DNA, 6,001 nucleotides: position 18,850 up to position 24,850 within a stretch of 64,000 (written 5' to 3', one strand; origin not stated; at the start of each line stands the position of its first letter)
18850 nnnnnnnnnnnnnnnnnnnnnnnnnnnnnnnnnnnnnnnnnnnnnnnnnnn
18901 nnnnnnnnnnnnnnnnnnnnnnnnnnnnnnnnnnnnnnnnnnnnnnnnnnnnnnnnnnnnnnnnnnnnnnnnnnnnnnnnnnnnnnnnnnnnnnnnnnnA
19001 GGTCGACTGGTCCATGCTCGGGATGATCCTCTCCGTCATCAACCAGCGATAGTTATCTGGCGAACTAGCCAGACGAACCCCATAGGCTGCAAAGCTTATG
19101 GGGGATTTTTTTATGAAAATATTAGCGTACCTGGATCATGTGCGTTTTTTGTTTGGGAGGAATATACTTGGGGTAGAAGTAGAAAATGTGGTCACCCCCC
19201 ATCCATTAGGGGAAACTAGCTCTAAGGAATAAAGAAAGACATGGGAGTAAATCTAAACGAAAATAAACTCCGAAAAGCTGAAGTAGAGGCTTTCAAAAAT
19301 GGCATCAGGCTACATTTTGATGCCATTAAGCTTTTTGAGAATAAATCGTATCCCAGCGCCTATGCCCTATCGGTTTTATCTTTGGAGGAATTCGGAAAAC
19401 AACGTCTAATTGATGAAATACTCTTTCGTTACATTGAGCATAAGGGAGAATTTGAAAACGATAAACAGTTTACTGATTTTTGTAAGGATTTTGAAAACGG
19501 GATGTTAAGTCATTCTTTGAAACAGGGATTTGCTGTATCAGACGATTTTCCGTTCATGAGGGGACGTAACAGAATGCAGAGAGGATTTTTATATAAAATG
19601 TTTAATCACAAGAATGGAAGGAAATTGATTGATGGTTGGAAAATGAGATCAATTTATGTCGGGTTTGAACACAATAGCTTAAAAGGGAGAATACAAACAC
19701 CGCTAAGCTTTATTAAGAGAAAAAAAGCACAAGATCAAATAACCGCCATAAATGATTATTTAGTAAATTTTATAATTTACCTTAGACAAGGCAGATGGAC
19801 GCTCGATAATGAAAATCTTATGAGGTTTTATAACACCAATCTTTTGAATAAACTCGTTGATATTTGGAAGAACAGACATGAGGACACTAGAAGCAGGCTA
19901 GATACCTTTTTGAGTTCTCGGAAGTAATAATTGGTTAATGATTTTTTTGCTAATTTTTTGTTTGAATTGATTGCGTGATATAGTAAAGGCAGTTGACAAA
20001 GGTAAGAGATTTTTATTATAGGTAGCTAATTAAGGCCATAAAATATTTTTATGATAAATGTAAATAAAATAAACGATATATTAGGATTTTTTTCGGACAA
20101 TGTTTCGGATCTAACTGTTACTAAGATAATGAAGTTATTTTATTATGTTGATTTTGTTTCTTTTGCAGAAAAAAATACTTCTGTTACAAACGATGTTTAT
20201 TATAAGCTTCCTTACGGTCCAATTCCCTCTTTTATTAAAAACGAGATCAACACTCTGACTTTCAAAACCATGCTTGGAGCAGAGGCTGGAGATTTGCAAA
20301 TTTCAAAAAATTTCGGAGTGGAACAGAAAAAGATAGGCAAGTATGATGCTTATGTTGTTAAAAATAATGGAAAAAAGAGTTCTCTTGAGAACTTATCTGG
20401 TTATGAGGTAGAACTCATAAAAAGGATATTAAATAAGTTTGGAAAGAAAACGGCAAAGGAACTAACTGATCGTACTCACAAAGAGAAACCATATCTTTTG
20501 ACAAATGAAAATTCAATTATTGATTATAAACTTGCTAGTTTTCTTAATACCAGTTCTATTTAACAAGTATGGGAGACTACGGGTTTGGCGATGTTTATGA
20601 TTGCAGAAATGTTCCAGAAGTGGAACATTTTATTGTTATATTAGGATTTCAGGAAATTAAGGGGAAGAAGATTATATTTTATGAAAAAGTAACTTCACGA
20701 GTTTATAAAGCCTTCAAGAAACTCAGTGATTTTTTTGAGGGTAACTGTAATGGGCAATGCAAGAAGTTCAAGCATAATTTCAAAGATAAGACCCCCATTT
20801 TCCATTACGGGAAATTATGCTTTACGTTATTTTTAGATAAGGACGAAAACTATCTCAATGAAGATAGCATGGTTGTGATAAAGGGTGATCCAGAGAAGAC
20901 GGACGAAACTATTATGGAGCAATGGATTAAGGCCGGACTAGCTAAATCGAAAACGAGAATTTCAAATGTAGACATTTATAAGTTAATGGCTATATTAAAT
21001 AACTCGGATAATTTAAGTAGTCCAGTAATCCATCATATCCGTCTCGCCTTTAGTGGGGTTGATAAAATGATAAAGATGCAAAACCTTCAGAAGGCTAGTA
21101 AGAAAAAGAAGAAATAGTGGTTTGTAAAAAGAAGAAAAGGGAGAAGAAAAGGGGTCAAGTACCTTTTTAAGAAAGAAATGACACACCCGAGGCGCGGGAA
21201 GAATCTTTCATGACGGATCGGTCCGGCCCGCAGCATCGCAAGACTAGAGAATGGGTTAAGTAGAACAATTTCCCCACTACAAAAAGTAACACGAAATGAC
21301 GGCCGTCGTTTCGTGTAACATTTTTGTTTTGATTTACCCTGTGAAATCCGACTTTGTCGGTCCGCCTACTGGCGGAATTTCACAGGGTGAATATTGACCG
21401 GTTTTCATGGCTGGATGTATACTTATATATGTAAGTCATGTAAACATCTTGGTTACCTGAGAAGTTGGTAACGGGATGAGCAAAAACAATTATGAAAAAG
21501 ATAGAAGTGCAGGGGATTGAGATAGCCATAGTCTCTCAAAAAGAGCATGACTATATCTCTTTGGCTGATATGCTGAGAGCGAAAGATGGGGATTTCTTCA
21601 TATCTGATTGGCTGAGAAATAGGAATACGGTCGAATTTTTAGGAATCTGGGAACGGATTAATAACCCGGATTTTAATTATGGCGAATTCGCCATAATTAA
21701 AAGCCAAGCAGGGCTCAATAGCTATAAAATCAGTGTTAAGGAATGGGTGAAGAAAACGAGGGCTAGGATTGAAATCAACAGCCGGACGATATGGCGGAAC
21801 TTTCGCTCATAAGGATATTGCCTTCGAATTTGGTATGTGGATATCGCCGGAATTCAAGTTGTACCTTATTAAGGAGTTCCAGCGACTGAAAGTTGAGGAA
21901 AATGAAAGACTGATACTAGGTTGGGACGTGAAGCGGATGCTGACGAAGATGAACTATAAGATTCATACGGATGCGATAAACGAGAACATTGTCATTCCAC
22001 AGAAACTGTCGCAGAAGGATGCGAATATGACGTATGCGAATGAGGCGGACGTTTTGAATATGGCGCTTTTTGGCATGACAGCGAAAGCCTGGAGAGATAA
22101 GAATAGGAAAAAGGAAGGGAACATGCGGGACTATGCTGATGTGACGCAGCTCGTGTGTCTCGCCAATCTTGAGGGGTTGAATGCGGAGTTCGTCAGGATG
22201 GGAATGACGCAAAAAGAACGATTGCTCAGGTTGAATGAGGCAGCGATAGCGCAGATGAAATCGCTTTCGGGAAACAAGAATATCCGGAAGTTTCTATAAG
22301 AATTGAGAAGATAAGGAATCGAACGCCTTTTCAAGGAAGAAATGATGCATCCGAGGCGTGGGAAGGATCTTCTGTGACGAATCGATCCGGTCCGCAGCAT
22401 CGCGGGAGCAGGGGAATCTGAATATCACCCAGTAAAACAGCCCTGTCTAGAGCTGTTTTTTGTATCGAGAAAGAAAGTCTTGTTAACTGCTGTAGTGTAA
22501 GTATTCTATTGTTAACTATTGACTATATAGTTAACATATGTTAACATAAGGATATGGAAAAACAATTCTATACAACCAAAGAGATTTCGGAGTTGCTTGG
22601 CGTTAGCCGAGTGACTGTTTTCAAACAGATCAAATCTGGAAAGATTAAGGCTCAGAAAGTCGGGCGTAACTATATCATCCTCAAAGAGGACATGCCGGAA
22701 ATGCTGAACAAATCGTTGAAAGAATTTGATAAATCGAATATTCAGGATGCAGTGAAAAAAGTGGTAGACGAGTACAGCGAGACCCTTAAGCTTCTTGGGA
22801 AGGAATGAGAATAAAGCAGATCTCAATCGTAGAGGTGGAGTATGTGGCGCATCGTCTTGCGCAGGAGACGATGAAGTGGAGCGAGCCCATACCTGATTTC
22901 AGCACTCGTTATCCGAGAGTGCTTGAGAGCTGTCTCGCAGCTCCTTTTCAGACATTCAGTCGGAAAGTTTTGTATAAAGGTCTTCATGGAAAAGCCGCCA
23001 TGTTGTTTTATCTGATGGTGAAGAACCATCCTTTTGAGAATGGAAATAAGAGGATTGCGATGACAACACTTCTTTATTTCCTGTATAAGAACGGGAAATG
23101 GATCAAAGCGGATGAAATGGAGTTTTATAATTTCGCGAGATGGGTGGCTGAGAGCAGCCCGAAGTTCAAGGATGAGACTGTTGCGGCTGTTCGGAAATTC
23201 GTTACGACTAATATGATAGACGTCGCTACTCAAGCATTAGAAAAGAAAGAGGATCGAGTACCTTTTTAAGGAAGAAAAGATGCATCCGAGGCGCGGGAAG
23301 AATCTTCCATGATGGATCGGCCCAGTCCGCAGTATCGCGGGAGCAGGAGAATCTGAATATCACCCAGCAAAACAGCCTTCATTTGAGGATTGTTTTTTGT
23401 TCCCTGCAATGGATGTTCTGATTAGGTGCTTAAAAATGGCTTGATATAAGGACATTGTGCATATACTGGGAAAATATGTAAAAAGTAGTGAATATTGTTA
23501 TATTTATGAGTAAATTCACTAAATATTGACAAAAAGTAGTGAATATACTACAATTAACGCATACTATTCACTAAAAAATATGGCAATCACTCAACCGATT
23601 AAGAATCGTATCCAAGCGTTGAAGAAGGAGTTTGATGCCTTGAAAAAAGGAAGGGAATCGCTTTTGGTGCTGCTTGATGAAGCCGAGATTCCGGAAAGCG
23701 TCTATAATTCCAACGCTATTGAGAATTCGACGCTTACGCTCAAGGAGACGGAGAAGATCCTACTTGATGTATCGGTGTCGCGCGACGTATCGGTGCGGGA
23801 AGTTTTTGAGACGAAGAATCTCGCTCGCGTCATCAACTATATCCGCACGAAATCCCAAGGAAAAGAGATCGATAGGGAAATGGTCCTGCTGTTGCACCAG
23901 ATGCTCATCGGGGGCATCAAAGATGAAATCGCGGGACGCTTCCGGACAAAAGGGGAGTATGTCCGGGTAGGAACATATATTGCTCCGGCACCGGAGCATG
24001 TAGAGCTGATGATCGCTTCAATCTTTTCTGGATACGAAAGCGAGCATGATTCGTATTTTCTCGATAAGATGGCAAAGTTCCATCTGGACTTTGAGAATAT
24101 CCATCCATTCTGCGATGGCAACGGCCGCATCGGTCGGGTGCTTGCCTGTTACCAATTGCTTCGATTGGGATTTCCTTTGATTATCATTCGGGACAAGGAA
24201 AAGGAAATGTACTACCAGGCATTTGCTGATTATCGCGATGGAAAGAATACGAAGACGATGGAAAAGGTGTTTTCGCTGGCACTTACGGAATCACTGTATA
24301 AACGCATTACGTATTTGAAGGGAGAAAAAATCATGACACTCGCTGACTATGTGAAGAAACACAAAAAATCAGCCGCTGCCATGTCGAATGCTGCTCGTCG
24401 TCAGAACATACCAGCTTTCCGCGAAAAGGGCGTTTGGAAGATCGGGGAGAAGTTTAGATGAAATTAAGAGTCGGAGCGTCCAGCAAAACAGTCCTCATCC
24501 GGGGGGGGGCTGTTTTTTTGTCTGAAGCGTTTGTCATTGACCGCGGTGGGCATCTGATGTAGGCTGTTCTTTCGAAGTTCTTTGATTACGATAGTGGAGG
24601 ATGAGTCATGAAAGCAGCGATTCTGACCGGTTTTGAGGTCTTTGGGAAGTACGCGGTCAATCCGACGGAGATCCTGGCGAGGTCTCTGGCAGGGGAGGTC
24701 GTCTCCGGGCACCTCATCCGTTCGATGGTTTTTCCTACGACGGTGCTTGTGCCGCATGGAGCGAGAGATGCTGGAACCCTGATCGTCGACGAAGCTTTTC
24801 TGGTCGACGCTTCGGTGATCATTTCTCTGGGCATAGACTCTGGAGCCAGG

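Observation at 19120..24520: Low-GC accessory island packed with toxin/abortive-infection modules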

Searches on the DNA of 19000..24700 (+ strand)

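Call 10: search_rna_families(source=window, start=19000, end=24700, threshold=evalue, max_evalue=5, show_alignments=4)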
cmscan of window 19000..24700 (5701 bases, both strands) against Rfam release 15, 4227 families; matches with E-value up to 5: 3.
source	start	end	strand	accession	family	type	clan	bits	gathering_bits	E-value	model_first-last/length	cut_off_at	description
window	19079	19155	+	RF04312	trpB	Cis-reg;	-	25.2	59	3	1-107/107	no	trpB ncRNA motif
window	19364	19439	-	RF01158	SNORD108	Gene; snRNA; snoRNA; CD-box;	-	20.1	46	3.4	1-71/71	no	Small nucleolar RNA SNORD108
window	23598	23690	-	RF02220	ZNRD1-AS1_3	Gene; lncRNA;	-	18.7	60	1.3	1-104/104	no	ZNRD1 antisense RNA 1 conserved region 3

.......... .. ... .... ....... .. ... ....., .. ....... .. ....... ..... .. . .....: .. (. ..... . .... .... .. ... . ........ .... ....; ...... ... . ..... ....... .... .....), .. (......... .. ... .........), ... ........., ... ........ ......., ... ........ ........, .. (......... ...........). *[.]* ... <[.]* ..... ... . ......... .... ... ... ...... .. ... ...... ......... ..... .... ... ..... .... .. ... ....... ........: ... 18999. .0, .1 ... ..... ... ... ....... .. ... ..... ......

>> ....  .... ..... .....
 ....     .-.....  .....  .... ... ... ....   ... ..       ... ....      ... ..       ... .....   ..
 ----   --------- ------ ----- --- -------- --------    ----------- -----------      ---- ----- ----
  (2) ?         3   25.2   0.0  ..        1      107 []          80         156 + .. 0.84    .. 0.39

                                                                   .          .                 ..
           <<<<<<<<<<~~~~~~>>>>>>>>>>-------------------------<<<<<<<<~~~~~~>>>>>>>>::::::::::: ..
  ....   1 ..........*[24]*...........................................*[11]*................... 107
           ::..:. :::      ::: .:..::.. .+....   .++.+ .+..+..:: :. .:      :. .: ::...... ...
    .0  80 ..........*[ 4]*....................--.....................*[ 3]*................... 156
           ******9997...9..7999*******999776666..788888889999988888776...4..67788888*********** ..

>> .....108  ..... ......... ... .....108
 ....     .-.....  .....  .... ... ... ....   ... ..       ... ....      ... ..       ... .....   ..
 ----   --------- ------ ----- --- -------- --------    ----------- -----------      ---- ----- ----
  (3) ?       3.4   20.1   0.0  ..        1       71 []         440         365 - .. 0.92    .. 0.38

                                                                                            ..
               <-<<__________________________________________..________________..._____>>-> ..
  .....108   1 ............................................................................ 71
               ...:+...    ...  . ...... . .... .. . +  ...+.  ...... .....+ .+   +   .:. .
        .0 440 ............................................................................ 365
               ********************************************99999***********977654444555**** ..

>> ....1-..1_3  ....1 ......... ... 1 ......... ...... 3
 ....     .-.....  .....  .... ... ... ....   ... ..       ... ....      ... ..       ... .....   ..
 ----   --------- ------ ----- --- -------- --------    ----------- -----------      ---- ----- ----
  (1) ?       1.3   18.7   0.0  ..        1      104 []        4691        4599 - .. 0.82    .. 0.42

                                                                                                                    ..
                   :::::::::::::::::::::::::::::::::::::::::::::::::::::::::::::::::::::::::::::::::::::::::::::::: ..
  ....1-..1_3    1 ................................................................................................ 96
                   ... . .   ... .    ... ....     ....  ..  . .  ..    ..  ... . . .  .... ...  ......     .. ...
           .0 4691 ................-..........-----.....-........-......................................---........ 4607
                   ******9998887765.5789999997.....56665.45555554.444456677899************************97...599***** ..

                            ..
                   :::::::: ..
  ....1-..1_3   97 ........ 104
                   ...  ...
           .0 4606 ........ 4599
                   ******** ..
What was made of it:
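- There is no Rfam match (call 10).
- Tried and rejected: tRNA-fragment reading rejected (no tRNA-like hit at E <= 5, call 10).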

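Call 34: search_dna_similar(query=window:22300-22470:+, collection=phages, mode=distant, max_evalue=0.01)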
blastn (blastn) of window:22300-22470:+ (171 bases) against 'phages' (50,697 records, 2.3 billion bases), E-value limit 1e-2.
No match.

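Call 35: search_dna_similar(query=window:22300-22470:+, collection=plasmids, mode=distant, max_evalue=0.01)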
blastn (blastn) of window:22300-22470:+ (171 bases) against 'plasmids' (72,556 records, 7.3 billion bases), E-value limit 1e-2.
No match.
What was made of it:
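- Tried and rejected: blastn against phage and plasmid collections: no match (calls 34, 35).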

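Call 106: search_rna_families(source=L015, start=650, end=1250, threshold=evalue, max_evalue=0.01)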
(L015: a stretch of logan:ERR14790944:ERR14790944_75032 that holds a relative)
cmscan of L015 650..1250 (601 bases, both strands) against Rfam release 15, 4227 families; matches with E-value up to 0.01: 1.
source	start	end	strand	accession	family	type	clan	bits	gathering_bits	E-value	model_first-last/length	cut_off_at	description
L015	797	1044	+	RF00028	Intron_gpI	Intron;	-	35.8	50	1.7e-07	1-253/253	no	Group I catalytic intron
